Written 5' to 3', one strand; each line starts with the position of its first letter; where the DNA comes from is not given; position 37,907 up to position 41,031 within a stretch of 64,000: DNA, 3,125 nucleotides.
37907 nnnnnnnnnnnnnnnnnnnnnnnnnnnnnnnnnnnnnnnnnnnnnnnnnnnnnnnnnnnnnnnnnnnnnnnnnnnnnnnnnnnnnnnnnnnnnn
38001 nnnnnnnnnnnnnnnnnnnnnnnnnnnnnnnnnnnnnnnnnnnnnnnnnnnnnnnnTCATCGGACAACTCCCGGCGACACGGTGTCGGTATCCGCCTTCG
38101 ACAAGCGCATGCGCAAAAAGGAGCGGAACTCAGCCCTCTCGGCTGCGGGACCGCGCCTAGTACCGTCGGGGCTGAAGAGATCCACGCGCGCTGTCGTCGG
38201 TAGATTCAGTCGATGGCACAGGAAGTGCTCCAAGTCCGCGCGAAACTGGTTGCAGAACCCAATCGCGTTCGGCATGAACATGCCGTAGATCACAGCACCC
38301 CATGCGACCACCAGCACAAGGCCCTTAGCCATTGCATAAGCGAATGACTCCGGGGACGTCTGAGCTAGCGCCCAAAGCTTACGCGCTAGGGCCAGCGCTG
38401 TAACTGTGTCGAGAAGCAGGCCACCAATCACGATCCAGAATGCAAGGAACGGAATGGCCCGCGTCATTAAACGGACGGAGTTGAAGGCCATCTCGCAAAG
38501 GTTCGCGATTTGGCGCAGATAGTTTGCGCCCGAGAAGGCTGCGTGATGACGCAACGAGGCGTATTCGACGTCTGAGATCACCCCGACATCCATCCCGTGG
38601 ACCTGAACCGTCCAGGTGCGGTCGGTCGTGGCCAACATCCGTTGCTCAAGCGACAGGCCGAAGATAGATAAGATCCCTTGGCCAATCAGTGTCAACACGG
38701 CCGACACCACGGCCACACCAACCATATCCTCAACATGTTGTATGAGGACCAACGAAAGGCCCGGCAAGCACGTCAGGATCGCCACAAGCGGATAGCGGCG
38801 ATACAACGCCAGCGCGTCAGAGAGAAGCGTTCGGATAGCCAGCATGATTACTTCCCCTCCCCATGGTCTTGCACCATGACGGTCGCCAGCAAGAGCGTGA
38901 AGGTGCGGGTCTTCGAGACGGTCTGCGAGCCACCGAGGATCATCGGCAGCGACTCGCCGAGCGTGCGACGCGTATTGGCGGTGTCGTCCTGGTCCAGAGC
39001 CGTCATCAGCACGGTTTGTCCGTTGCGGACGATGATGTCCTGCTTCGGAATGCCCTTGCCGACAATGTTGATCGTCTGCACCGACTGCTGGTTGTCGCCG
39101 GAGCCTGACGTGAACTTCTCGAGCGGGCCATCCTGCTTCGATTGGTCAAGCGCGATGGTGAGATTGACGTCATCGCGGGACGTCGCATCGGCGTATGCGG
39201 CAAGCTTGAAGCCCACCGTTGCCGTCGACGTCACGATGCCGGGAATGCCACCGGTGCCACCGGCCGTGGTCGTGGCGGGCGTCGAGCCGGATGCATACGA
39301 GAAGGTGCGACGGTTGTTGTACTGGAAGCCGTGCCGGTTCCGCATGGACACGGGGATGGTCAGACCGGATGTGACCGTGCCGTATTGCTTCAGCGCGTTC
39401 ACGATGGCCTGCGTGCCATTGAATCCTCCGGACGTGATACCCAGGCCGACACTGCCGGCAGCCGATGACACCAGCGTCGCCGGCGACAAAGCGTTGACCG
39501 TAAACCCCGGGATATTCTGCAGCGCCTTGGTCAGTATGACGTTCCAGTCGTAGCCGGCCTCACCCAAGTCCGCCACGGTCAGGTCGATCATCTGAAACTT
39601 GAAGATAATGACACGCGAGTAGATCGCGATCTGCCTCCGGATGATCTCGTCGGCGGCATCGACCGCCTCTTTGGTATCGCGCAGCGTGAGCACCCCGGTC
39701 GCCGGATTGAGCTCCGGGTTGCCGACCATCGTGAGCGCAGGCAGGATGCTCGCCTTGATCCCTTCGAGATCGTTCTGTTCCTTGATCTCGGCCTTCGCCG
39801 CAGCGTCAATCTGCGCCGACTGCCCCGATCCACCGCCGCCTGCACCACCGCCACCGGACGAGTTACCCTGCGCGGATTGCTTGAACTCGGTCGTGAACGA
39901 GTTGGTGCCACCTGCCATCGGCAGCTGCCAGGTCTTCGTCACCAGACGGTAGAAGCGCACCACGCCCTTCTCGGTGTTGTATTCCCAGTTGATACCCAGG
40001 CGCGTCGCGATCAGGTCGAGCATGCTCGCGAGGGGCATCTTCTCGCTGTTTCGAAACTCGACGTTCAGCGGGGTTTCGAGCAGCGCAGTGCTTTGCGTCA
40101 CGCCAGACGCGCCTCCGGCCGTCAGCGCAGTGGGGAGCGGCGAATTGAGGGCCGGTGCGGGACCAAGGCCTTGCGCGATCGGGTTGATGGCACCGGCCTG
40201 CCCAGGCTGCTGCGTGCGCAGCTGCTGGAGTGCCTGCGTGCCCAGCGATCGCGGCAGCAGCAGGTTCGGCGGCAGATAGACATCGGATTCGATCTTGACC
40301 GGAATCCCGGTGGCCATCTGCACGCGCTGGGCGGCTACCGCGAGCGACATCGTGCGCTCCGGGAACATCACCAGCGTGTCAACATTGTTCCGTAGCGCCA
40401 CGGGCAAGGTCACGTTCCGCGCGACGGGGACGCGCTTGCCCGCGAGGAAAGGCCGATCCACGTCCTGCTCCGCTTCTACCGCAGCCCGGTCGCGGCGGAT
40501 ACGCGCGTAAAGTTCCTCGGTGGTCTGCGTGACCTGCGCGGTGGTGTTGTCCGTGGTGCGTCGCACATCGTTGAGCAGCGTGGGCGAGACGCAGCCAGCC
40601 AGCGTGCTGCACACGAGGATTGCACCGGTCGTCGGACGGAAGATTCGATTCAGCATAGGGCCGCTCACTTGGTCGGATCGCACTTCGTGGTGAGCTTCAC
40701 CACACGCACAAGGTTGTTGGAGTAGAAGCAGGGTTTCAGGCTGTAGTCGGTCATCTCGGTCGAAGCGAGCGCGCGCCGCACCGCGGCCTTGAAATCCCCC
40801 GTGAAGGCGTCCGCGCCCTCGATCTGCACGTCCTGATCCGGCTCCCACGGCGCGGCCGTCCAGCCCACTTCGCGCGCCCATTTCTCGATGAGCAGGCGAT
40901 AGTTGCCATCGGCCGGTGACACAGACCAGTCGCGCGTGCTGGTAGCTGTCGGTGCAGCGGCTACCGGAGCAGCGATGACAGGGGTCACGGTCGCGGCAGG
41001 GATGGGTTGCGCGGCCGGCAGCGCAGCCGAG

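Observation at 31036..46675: R64-like type IVb thin-pilus cluster fused into one operon with virB1/B8/B9/B10 of a VirB-type (MPF-T) conjugative T4SS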

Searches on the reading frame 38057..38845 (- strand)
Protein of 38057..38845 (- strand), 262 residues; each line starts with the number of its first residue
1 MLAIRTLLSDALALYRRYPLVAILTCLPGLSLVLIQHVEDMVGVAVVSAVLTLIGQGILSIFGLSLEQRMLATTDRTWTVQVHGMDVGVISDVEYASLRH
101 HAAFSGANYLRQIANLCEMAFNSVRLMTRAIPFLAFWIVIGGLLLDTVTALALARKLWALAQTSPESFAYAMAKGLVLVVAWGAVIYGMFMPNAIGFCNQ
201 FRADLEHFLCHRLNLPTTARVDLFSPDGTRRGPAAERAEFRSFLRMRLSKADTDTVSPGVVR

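Call 3: search_protein_families(library=pfam, proteins=[window:38057-38845:-], max_evalue=0.01)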
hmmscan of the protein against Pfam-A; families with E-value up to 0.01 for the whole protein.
window:38057-38845:- (262 aa): 0 families

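Call 6: search_protein_families(library=ncbifam, proteins=[window:38057-38845:-], max_evalue=0.01)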
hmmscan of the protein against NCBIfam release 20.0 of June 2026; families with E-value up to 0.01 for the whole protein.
window:38057-38845:- (262 aa): 0 families

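Call 54: search_protein_families(library=pfam, proteins=[window:38057-38845:-], max_evalue=5)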
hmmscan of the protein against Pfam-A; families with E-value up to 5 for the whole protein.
window:38057-38845:- (262 aa): 0 families

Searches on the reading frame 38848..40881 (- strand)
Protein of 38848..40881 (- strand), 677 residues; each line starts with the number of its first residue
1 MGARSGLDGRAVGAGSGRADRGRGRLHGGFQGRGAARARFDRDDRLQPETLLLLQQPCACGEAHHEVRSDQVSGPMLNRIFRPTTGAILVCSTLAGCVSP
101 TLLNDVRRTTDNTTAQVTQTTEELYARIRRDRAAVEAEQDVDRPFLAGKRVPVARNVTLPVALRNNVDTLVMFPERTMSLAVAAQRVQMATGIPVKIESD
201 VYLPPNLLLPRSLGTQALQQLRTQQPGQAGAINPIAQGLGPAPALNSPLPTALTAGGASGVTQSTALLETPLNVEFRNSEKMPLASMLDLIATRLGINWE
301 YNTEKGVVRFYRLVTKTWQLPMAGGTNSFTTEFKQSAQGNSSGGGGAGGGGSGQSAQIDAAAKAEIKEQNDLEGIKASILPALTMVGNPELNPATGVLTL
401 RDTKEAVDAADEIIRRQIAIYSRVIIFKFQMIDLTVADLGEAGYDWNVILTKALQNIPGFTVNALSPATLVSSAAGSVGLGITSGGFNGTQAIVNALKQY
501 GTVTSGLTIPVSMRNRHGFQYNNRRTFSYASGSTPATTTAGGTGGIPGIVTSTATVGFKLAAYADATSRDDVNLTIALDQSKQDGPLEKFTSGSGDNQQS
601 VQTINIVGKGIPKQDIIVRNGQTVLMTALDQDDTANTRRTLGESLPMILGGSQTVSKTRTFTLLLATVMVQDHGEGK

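Call 3: search_protein_families(library=pfam, proteins=[window:38848-40881:-], max_evalue=0.01)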
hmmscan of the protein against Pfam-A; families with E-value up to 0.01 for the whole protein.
window:38848-40881:- (677 aa): 0 families

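Call 6: search_protein_families(library=ncbifam, proteins=[window:38848-40881:-], max_evalue=0.01)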
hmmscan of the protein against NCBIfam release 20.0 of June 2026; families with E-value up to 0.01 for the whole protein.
window:38848-40881:- (677 aa): 4 families
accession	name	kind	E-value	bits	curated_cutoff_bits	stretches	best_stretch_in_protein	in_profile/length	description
TIGR02520.1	pilus_B_mal_scr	equivalog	2.3e-40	138.6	287.65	1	167-667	26-510/513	PilN family type IVB pilus formation outer membrane protein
TIGR02519.1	pilus_MshL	equivalog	3.2e-11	42.8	250.2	1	391-640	3-255/290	pilus (MSHA type) biogenesis protein MshL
NF042912.1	Amuc_1098_fam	equivalog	0.0016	16.6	750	1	390-453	428-491/805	Amuc_1098 family type IV pilus outer membrane protein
NF040598.1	Ala_zip_lipo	subfamily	0.0074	16.8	43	0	86-139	7-61/90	Lpp/OprI family alanine-zipper lipoprotein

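Call 30: search_dna_similar(query=window:38848-40650:-, collection=plasmids, mode=protein, rows=spread, max_rows=40, max_evalue=0.001)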
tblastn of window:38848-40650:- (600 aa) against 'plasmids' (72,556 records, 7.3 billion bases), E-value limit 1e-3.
Records with a match: 819; places in all: 830; records where one place covers at least 80% of the query: 621.
Best place of each record, by identity: 80-90% 6; 60-80% 3; <60% 810.
By first word of the organism name: Escherichia 411; Serratia 93; Salmonella 72; Burkholderia 47; Pseudomonas 34; Shigella 31; Klebsiella 23; Xanthomonas 16; Cupriavidus 15; Paraburkholderia 13; and 25 more.
By predicted mobility (MOB-suite, as given by PLSDB): conjugative 636; non-mobilizable 117; mobilizable 66.
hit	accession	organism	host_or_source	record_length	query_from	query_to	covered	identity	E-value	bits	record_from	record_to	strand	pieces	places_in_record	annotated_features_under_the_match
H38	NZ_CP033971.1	Cupriavidus pauculus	Homo sapiens,clinical isolate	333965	2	600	100%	87.6%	0e+0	971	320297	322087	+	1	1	protein PilN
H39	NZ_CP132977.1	Achromobacter seleniivolatilans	cell culture,seleniferous soil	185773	2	595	99%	26.1%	3e-42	171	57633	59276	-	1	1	hypothetical protein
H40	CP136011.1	Pseudomonas sp. FeN3W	cell culture,marine sediment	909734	56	596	90%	26.0%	4e-29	130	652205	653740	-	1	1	hypothetical protein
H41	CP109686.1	Pseudomonas aeruginosa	whole organism,Sink Drain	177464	4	594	99%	22.9%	2e-10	72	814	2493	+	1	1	PilN family type IVB pilus formation outer membrane protein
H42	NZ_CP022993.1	Paraburkholderia aromaticivorans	-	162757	62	593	89%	23.9%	9e-16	89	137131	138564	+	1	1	type II secretory pathway protein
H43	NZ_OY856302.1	Escherichia coli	Homo sapiens,human urine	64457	107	597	82%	25.2%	1e-15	89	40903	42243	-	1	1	PilN family type IVB pilus formation outer membrane protein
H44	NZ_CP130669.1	Escherichia coli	Homo sapiens,urine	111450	107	597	82%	25.2%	1e-15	89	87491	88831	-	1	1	PilN family type IVB pilus formation outer membrane protein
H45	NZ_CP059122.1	Escherichia coli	Homo sapiens,urine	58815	107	597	82%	25.0%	1e-14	86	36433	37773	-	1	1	PilN family type IVB pilus formation outer membrane protein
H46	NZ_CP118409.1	Escherichia coli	Homo sapiens,Cell culture,Unstimulated ...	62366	107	597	82%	25.0%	1e-14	86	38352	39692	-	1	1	PilN family type IVB pilus formation outer membrane protein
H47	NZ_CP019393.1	Escherichia coli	Homo sapiens,urine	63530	107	597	82%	25.0%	1e-14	86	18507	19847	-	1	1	PilN family type IVB pilus formation outer membrane protein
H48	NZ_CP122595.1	Escherichia coli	Sus scrofa,feces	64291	107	597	82%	25.0%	1e-14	86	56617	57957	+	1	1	PilN family type IVB pilus formation outer membrane protein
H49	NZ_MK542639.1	Escherichia coli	Black kite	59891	107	597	82%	25.0%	1e-14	86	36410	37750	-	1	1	PilN family type IVB pilus formation outer membrane protein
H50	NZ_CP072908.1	Klebsiella pneumoniae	Homo sapiens,urine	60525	107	597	82%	25.0%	1e-14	86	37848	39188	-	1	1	PilN family type IVB pilus formation outer membrane protein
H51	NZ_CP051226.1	Escherichia coli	swine,single cell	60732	107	597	82%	25.0%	1e-14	86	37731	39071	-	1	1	PilN family type IVB pilus formation outer membrane protein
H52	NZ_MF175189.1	Escherichia coli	-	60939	107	597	82%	25.0%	1e-14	86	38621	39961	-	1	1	PilN family type IVB pilus formation outer membrane protein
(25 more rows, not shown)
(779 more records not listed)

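Call 33: get_annotated_region(hit=H43, flank=9000)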
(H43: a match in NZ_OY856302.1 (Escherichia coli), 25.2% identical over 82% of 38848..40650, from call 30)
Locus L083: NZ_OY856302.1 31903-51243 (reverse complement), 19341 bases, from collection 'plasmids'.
description: Escherichia coli strain EC7072022BGR isolate EC7072022 plasmid P707_3, complete sequence
organism: Escherichia coli (NCBI taxid 562)
taxonomy: Bacteria; Pseudomonadota; Gammaproteobacteria; Enterobacterales; Enterobacteriaceae; Escherichia; Escherichia coli
host: -; source: Homo sapiens,human urine; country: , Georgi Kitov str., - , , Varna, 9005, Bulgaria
typing (MOB-suite, as given by PLSDB): conjugative; replicon IncI2; relaxase MOBP; mating-pair formation MPF_T
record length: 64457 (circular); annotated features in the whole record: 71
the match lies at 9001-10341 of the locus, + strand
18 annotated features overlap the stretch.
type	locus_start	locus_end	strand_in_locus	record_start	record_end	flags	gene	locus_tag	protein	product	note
CDS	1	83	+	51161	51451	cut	-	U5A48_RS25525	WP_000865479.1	conjugal transfer protein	-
CDS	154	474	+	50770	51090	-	-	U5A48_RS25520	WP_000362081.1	VirB3 family type IV secretion system protein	-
CDS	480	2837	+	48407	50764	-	-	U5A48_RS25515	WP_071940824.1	VirB4 family type IV secretion system protein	-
CDS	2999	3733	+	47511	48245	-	-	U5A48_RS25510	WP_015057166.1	type IV secretion system protein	-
CDS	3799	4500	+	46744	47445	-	-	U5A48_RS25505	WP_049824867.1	TrbG/VirB9 family P-type conjugative transfer protein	-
CDS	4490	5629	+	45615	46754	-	-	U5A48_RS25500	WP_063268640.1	TrbI/VirB10 family protein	-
CDS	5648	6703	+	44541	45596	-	virB11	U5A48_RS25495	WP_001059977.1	P-type DNA transfer ATPase VirB11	GO:0044097 - secretion by the type IV secretion system [Evidence IEA]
CDS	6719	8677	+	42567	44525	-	-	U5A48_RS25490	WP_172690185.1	type IV secretory system conjugative DNA transfer family protein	-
CDS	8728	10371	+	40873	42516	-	-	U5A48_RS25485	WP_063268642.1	PilN family type IVB pilus formation outer membrane protein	GO:0009297 - pilus assembly [Evidence IEA]; GO:0009306 - protein secretion [Evidence IEA]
CDS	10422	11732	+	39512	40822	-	pilO2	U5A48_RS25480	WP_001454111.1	type 4b pilus protein PilO2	-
CDS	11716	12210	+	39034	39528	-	pilP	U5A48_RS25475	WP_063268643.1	type IV pilus biogenesis protein PilP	GO:0009297 - pilus assembly [Evidence IEA]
CDS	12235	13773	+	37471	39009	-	-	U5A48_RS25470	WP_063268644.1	ATPase, T2SS/T4P/T4SS family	-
CDS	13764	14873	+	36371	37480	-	-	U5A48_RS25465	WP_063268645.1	type II secretion system F family protein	-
CDS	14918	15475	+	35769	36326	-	-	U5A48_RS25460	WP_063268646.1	type 4 pilus major pilin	-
CDS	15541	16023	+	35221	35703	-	-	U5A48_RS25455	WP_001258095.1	lytic transglycosylase domain-containing protein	-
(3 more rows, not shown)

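Call 34: get_annotated_region(hit=H41, flank=11000)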
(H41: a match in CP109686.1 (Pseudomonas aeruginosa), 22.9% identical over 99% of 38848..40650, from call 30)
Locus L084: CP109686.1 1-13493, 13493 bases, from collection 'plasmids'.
description: Pseudomonas aeruginosa strain 2017-45-137A plasmid p2017-45-137A, complete sequence
organism: Pseudomonas aeruginosa (NCBI taxid 287)
taxonomy: Bacteria; Pseudomonadota; Gammaproteobacteria; Pseudomonadales; Pseudomonadaceae; Pseudomonas; Pseudomonas aeruginosa
host: -; source: whole organism,Sink Drain; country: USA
typing (MOB-suite, as given by PLSDB): conjugative; relaxase MOBQ; mating-pair formation MPF_I
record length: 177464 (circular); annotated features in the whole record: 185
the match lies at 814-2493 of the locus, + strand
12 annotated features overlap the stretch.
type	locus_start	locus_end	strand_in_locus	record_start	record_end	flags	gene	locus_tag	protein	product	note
CDS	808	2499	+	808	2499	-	-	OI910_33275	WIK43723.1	PilN family type IVB pilus formation outer membrane protein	-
CDS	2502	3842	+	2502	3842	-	pilO2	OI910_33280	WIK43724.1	type 4b pilus protein PilO2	-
CDS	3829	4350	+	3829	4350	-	pilP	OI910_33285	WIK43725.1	type IV pilus biogenesis protein PilP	-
CDS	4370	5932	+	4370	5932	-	-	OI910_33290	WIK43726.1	ATPase, T2SS/T4P/T4SS family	-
CDS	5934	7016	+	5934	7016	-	-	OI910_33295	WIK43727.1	type II secretion system F family protein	-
CDS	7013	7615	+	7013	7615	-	-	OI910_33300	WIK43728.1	pilus assembly protein PilX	-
CDS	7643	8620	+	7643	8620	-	-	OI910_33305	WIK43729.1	ATPase, T2SS/T4P/T4SS family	-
CDS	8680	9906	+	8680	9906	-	-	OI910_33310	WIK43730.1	shufflon system plasmid conjugative transfer pilus tip adhesin PilV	-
CDS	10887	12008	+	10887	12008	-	-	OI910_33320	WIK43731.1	acyltransferase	-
CDS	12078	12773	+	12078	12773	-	-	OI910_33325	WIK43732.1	SGNH hydrolase domain-containing protein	-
CDS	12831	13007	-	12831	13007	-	-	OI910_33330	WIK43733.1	helix-turn-helix domain-containing protein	-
CDS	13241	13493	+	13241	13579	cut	-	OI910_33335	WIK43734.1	hypothetical protein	-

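Call 35: get_annotated_region(hit=H39, flank=12000)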
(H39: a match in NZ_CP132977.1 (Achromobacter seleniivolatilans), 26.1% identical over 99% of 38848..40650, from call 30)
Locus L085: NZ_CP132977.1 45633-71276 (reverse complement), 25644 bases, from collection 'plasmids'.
description: Achromobacter seleniivolatilans strain R39 plasmid unnamed, complete sequence
organism: Achromobacter seleniivolatilans (NCBI taxid 3047478)
taxonomy: Bacteria; Pseudomonadota; Betaproteobacteria; Burkholderiales; Alcaligenaceae; Achromobacter; Achromobacter seleniivolatilans
host: -; source: cell culture,seleniferous soil; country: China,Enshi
typing (MOB-suite, as given by PLSDB): non-mobilizable; mating-pair formation MPF_I
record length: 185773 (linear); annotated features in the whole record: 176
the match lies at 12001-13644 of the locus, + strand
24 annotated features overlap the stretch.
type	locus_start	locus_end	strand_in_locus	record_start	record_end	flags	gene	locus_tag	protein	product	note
CDS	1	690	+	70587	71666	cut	-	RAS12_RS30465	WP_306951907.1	hypothetical protein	-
CDS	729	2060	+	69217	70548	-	-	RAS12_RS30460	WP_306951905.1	hypothetical protein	-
CDS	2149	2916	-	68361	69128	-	-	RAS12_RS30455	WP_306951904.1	hypothetical protein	-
CDS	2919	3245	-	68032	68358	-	-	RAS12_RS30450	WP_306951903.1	hypothetical protein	-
CDS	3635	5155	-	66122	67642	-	-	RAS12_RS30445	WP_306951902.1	hypothetical protein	-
CDS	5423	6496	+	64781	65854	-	-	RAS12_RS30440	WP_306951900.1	ParM/StbA family protein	GO:0030541 - plasmid partitioning [Evidence IEA]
CDS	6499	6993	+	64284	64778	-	-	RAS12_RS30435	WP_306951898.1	hypothetical protein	-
CDS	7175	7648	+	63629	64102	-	-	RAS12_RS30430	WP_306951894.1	DotD/TraH family lipoprotein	-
CDS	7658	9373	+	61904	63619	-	-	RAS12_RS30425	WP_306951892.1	type IV secretory system conjugative DNA transfer family protein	-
CDS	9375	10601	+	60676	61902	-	-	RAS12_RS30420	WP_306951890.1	ATPase, T2SS/T4P/T4SS family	-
CDS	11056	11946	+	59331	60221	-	-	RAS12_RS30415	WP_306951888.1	toxin co-regulated pilus biosynthesis Q family protein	-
CDS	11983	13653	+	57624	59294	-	-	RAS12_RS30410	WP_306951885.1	hypothetical protein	-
CDS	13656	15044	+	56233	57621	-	pilO2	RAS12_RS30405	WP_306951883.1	type 4b pilus protein PilO2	-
CDS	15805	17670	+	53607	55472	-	-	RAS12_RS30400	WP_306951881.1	ATPase, T2SS/T4P/T4SS family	-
CDS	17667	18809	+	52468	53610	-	-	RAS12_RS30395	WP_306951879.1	hypothetical protein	-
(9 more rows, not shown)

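Call 67: get_annotated_region(hit=H42, flank=20000)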
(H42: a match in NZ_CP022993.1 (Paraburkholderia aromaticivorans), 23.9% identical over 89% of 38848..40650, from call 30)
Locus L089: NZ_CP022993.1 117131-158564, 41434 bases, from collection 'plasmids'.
description: Paraburkholderia aromaticivorans strain BN5 plasmid pBN3, complete sequence
organism: Paraburkholderia aromaticivorans (NCBI taxid 2026199)
taxonomy: Bacteria; Pseudomonadota; Betaproteobacteria; Burkholderiales; Burkholderiaceae; Paraburkholderia; Paraburkholderia aromaticivorans
host: -; source: -; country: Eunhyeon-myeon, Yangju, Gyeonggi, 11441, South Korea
typing (MOB-suite, as given by PLSDB): non-mobilizable
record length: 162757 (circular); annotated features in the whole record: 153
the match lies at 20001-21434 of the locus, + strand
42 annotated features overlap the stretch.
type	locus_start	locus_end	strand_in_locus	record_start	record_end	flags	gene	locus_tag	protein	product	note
CDS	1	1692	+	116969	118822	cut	-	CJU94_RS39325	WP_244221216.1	integrase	-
CDS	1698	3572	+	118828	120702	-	-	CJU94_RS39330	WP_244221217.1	integrase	-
CDS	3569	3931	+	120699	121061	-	-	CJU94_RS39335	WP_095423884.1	hypothetical protein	-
CDS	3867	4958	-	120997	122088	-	-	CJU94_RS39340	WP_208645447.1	hypothetical protein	-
CDS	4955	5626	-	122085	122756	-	-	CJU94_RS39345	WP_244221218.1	hypothetical protein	-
CDS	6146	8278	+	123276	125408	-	-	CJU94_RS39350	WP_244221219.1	phage integrase family protein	-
CDS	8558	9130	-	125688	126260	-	-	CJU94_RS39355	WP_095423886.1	hypothetical protein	-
CDS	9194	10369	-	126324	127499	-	-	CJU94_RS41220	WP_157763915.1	helix-turn-helix domain-containing protein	GO:0006355 - regulation of DNA-templated transcription [Evidence IEA]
CDS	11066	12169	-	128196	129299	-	-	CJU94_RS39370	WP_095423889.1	ParB/RepB/Spo0J family partition protein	GO:0007059 - chromosome segregation [Evidence IEA]; GO:0000910 - cytokinesis [Evidence IEA]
CDS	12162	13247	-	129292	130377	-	-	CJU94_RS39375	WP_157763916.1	ParA family protein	-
CDS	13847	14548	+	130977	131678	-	-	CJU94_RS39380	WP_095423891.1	type IV secretion system protein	-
CDS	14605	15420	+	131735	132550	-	-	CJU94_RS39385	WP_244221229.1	TrbG/VirB9 family P-type conjugative transfer protein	-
CDS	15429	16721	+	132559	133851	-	-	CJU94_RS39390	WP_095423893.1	TrbI/VirB10 family protein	-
CDS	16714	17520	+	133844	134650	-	-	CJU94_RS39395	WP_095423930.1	transglycosylase SLT domain-containing protein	-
CDS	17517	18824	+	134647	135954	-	-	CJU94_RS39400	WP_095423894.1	TrbG/VirB9 family P-type conjugative transfer protein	-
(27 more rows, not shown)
